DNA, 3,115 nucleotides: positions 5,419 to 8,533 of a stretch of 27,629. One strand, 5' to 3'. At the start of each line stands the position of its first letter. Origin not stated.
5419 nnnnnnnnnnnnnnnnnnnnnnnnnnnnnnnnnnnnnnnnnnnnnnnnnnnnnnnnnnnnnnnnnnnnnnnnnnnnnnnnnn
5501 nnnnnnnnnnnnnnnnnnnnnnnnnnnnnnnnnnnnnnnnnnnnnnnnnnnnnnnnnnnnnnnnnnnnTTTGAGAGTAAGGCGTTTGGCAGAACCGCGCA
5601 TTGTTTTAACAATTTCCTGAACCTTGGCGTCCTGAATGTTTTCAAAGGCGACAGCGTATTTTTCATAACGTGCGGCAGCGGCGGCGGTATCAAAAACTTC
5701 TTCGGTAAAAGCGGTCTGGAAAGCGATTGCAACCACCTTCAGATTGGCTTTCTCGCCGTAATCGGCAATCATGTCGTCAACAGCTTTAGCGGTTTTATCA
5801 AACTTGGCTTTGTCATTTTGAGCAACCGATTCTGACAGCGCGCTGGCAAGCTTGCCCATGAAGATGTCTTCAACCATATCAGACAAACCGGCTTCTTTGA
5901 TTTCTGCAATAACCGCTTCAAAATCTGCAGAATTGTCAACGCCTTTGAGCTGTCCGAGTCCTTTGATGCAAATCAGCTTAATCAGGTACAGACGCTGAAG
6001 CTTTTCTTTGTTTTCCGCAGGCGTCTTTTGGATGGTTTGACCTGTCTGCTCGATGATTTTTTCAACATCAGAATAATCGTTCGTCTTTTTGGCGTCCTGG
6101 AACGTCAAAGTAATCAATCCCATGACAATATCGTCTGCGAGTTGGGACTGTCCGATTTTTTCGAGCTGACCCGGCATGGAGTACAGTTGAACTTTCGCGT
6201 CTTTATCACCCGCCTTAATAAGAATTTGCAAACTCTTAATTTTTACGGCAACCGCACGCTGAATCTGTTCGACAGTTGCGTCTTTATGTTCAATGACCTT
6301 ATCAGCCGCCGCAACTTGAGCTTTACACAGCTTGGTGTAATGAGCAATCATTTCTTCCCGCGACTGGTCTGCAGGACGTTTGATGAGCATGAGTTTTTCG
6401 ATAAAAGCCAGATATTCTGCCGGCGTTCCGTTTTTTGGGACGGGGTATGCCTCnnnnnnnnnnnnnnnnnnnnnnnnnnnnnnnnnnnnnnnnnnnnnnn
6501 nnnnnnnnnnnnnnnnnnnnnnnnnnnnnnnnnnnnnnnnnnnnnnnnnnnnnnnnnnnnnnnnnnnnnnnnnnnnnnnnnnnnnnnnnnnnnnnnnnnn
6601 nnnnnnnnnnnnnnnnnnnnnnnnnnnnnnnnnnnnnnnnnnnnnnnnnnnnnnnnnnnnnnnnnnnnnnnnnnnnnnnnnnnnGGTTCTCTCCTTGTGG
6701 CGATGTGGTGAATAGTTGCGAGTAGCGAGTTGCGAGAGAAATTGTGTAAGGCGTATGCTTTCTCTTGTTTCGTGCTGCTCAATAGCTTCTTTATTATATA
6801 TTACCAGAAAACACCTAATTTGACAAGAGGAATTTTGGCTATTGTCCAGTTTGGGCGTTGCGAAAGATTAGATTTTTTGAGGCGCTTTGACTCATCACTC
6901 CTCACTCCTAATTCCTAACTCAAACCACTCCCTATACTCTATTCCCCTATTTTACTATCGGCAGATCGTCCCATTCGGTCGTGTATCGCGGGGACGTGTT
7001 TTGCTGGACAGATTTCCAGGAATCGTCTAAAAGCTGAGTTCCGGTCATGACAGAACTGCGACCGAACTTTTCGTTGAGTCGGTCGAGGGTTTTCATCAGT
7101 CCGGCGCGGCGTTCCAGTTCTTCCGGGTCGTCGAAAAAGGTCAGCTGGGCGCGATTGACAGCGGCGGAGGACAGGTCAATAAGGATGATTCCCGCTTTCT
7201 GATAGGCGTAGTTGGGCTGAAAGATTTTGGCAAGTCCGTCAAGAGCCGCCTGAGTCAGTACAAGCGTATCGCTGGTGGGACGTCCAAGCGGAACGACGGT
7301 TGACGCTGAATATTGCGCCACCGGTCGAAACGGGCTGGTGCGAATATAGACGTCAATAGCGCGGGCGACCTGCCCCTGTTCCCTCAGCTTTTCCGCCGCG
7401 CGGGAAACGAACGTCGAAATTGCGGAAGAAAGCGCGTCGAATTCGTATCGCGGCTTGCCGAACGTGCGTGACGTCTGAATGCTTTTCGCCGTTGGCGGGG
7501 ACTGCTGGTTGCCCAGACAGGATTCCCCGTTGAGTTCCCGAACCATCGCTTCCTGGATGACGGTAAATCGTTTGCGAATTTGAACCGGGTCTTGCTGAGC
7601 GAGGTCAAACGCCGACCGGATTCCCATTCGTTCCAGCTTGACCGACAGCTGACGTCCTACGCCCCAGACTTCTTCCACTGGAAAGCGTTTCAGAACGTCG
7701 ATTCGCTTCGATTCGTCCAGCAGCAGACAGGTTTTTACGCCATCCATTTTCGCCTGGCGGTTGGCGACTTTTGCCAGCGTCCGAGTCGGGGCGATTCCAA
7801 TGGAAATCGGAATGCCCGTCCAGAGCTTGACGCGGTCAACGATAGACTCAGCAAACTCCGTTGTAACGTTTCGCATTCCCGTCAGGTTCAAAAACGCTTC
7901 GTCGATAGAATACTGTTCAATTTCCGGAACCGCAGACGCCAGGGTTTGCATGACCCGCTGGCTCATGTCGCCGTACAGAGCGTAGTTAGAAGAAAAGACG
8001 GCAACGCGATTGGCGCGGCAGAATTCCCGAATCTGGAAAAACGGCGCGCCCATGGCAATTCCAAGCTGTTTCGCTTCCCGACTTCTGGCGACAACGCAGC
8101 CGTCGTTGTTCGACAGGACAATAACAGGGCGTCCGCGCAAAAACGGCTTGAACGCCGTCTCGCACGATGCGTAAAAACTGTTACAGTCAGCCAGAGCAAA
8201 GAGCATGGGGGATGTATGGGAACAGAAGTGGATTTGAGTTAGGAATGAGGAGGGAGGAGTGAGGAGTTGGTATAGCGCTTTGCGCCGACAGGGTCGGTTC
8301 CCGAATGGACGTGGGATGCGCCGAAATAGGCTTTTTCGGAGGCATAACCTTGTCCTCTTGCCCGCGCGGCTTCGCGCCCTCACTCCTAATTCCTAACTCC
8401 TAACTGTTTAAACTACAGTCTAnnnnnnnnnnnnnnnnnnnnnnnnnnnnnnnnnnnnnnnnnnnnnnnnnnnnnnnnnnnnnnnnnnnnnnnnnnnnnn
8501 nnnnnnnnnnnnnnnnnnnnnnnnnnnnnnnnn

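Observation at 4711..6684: Calsequestrin-like architecture in a bacterial secreted protein: redox-dead thioredoxin fold plus ~16 DDADVE repeats from an 18-bp coding minisatellite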

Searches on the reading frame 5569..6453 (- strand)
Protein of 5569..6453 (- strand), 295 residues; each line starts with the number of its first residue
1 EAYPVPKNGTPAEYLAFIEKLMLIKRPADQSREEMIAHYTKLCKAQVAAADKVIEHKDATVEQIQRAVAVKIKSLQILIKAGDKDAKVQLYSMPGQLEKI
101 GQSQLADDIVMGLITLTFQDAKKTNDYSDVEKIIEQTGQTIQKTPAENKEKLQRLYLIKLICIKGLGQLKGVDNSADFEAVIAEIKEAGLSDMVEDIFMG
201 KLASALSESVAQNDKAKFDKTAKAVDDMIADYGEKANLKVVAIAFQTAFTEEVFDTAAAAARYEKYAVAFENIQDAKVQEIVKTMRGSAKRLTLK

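Call 42: search_protein_representatives(protein=window:5569-6453:-)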
Query: 295 residues. Proteins with E-value up to 0.001 (for the whole library): 74; up to 1e-10: 7; up to 1e-30: 5. The best 74 are listed.
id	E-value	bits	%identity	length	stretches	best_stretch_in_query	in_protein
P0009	1.4e-151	519.8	84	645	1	1-295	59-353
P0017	4.5e-115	400.1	66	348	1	2-295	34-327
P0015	1.4e-106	372.3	61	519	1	2-295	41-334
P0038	3.6e-53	197.3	41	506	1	4-294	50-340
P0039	1.2e-42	162.8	83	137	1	164-270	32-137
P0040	1.2e-24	103.9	54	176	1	193-295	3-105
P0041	4.2e-15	72.6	89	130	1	142-187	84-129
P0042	6.2e-10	55.7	35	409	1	4-150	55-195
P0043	1.8e-09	54.2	31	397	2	5-148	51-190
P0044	1.8e-09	54.1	33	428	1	4-148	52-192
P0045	1.9e-09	54.1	31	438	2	5-150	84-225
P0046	1.9e-09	54.1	34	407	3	5-114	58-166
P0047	5.0e-09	52.7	36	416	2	5-126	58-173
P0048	6.7e-09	52.3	33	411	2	4-141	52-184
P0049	8.7e-09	51.9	36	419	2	3-94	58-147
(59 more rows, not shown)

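Call 59: search_protein_families(library=pfam, proteins=[window:5569-6453:-], max_evalue=10)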
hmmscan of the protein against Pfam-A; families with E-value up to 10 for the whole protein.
window:5569-6453:- (295 aa): 2 families
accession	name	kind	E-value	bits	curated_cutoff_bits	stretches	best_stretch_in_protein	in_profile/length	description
PF22743.2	PspAA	-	0.15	12.8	27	1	201-237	23-59/92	PspA-Associated protein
PF12965.13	DUF3854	-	0.66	10.3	23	1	200-235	93-129/130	Domain of unknown function (DUF3854)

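Call 60: predict_structure(alignment_id=A2)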
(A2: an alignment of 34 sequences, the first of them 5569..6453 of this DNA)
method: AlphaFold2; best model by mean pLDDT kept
length: 295 residues; sequences in the alignment: 34
mean_pLDDT: 92.9   pTM: 0.75
mean pLDDT of the five models: 92.9, 92.8, 92.7, 92.1, 92.1
residues with pLDDT >= 90: 232; 70-90: 61; 50-70: 2; < 50: 0
segments of 3 or more residues with pLDDT < 50: none
pLDDT, mean of each block of 10 residues (from residue 1): 84 95 83 89 95 94 95 93 90 90 87 90 93 93 93 93 94 93 95 91 95 97 96 92 97 97 98 96 98 87
secondary structure, 60 per line:
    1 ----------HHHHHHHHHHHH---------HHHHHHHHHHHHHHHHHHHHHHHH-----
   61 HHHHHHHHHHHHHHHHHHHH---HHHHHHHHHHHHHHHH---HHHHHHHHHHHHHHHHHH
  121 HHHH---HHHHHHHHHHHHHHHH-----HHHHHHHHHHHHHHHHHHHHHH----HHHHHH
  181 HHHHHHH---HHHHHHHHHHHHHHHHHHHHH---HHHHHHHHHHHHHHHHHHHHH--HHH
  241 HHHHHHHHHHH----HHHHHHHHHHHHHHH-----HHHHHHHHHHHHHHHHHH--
elements in order: H11-22 H32-55 H61-80 H84-99 H103-124 H128-143 H149-170 H175-187 H191-211 H215-235 H238-251 H256-270 H276-293
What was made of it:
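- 5569..6447 (-): 13-helix TPR-like alpha-solenoid, residues 80-372, specific to a small planctomycete family. AF2 mean pLDDT 92.9 when modelled alone (call 60).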

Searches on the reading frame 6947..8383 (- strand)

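Call 12: search_protein_families(library=pfam, proteins=[window:6947-8383:-], max_evalue=0.001)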
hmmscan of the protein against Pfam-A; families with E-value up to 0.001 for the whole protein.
window:6947-8383:- (478 aa): 3 families
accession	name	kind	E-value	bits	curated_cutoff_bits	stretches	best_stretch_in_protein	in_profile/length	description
PF00817.25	IMS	-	1.5e-39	135.7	23.2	1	66-208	2-147/148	impB/mucB/samB family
PF11799.13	IMS_C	-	3.2e-22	79.4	20.7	1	300-409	2-104/109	impB/mucB/samB family C-terminal domain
PF13438.11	DUF4113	-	5.5e-17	62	24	1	429-477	3-51/51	Domain of unknown function (DUF4113)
